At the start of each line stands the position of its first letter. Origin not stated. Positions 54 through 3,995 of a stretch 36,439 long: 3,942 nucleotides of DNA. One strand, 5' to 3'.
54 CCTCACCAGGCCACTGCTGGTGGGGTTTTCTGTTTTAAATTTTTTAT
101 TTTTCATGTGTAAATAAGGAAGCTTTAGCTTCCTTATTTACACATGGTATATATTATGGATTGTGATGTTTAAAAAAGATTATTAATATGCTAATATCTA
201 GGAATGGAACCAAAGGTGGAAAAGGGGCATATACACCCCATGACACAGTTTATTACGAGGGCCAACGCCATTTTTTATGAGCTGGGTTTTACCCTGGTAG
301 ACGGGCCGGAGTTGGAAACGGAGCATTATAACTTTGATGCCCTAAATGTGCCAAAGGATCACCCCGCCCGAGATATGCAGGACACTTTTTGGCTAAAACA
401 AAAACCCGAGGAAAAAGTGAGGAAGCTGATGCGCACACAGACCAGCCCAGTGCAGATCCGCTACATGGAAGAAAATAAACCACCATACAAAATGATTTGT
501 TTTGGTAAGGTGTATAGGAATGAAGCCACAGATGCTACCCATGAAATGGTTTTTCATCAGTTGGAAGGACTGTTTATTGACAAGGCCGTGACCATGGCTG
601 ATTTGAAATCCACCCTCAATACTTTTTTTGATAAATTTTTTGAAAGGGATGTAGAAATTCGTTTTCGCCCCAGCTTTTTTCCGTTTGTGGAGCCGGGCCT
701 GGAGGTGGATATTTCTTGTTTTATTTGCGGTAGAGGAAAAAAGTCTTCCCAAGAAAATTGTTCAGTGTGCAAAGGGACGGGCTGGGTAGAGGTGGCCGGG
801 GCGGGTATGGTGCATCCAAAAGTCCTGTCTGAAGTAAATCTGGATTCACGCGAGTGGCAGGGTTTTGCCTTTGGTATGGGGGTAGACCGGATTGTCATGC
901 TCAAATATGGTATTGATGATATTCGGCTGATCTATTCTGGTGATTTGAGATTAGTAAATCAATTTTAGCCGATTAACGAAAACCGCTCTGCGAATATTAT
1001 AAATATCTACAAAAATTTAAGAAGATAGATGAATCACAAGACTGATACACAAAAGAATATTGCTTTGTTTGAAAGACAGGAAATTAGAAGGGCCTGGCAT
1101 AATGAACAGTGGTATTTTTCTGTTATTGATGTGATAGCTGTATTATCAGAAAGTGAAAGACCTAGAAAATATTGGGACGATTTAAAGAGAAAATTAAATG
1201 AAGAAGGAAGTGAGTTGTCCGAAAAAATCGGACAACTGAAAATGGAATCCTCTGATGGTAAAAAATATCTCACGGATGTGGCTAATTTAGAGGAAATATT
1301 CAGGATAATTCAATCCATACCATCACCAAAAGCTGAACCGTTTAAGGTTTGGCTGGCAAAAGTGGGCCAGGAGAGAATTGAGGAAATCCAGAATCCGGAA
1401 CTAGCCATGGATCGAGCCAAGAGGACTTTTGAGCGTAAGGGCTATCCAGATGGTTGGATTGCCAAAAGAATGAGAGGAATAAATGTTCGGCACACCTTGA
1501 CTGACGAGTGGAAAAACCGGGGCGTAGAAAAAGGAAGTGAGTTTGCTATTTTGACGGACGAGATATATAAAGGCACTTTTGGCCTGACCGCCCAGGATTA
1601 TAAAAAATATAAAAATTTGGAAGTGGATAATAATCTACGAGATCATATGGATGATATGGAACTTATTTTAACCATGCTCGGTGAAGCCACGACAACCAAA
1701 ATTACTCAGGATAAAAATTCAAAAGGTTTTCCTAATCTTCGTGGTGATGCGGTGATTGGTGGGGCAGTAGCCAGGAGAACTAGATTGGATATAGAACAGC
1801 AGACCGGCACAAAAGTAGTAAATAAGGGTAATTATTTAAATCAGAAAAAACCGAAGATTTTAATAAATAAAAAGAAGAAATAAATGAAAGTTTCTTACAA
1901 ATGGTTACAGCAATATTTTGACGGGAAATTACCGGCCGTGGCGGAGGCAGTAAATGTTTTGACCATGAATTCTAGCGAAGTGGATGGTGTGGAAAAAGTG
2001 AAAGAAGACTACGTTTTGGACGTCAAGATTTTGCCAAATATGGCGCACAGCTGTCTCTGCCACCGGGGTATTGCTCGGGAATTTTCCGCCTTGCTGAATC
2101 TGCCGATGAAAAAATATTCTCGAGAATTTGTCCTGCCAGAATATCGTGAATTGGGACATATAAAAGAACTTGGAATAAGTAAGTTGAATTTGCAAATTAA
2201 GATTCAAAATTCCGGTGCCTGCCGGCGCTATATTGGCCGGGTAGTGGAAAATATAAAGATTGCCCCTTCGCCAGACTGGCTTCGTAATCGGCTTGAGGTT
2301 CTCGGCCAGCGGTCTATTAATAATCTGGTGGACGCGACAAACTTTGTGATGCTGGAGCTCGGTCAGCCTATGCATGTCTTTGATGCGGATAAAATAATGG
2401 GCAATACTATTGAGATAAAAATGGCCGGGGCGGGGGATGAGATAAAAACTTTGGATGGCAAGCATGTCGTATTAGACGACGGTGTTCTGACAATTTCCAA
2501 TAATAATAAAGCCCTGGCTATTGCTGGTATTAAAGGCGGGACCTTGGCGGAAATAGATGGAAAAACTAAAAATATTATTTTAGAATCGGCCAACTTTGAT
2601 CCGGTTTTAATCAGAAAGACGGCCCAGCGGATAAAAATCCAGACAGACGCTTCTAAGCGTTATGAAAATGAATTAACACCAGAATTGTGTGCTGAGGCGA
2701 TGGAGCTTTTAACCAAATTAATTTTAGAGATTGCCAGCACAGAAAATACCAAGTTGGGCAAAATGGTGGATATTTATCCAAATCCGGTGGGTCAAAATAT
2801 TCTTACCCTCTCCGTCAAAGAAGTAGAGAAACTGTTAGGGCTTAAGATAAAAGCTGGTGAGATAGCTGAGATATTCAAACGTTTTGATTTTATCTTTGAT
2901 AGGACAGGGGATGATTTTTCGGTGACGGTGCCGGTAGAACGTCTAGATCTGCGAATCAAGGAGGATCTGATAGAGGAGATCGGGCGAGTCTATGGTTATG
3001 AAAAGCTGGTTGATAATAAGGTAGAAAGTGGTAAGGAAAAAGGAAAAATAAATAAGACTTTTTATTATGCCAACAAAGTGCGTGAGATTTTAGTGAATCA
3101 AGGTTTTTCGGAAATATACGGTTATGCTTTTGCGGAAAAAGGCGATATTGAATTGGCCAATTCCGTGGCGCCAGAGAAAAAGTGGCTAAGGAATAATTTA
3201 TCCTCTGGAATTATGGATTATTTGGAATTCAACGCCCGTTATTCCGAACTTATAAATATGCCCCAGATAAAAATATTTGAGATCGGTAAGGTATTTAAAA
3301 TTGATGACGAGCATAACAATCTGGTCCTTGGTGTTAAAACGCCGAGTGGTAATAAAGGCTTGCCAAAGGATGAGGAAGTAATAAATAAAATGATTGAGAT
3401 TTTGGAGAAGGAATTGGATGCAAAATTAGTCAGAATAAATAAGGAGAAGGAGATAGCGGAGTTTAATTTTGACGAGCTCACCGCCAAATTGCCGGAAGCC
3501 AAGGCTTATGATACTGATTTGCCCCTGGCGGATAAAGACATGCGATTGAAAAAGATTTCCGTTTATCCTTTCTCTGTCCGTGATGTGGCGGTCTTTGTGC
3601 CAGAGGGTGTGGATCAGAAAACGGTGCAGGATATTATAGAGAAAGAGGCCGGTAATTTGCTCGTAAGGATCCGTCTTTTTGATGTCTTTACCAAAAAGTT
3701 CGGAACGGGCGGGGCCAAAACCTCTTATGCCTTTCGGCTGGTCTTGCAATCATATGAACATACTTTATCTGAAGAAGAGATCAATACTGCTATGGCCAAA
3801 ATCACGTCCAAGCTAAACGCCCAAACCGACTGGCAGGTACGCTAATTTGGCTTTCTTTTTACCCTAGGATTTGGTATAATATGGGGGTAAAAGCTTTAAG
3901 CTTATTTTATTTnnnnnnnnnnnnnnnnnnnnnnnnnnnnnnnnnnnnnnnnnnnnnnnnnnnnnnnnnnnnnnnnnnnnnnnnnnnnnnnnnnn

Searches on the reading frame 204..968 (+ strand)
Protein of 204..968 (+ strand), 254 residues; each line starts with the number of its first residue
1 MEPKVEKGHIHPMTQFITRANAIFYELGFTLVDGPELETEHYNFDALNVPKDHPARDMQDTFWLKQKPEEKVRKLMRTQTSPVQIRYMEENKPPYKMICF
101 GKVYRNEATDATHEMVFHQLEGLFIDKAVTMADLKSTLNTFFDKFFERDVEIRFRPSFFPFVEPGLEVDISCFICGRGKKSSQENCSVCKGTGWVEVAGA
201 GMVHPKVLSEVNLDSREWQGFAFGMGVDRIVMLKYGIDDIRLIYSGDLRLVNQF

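Call 7: search_protein_families(library=pfam, proteins=[window:204-968:+], max_evalue=0.001)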
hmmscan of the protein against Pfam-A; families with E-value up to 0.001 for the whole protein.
window:204-968:+ (254 aa): 1 family
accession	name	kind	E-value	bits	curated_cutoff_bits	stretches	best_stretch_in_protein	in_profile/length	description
PF01409.25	tRNA-synt_2d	-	9.8e-101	336.8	19.8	1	3-254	9-246/246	tRNA synthetases class II core domain (F)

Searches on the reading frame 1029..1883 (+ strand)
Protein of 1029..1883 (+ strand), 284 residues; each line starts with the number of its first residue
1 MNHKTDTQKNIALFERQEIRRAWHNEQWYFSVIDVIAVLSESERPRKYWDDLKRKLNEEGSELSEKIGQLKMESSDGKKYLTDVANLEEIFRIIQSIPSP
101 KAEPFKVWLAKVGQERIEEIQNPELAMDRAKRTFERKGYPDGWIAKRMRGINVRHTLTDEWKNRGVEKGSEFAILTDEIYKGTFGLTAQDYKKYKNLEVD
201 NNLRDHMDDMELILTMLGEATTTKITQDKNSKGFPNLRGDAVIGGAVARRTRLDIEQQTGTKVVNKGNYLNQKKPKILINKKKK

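Call 7: search_protein_families(library=pfam, proteins=[window:1029-1883:+], max_evalue=0.001)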
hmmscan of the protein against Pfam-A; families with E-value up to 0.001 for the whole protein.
window:1029-1883:+ (284 aa): 1 family
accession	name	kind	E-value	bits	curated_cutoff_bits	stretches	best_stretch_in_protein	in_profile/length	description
PF02498.22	Bro-N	-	6.6e-11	43.1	25.6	1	18-111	1-92/96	BRO family, N-terminal domain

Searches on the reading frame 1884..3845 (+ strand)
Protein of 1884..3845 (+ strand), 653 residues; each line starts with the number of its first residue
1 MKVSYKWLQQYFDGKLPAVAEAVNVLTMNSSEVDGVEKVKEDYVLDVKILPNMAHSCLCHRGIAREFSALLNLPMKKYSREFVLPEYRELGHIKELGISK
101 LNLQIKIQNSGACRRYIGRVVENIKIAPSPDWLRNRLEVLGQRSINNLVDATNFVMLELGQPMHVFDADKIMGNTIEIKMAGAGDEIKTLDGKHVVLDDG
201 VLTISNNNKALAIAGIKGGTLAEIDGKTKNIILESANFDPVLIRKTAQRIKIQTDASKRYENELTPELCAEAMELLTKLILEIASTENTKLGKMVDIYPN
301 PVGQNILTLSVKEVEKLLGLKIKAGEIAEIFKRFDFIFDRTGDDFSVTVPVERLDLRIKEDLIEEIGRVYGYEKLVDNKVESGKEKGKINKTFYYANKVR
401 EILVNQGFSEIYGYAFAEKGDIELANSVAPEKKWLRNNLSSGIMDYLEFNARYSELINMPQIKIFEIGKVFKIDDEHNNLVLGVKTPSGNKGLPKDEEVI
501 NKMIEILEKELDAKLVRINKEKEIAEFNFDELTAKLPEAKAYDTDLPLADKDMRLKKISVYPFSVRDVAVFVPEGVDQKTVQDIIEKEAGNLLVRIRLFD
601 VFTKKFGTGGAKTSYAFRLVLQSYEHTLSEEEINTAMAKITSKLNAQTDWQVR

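Call 7: search_protein_families(library=pfam, proteins=[window:1884-3845:+], max_evalue=0.001)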
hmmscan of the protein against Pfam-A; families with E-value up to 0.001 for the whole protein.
window:1884-3845:+ (653 aa): 4 families
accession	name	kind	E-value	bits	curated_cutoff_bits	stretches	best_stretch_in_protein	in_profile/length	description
PF03483.22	B3_4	-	7e-62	208.5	29.3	1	112-284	1-173/174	B3/4 domain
PF03147.19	FDX-ACB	-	3.1e-22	79.3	31.1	1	559-653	1-94/94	Ferredoxin-fold anticodon binding domain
PF03484.21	B5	-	8.1e-18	64.8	28.6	1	308-372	2-67/67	tRNA synthetase B5 domain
PF17759.6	tRNA_synthFbeta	-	2e-09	37.7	22.4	1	386-479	12-120/214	Phenylalanyl tRNA synthetase beta chain CLM domain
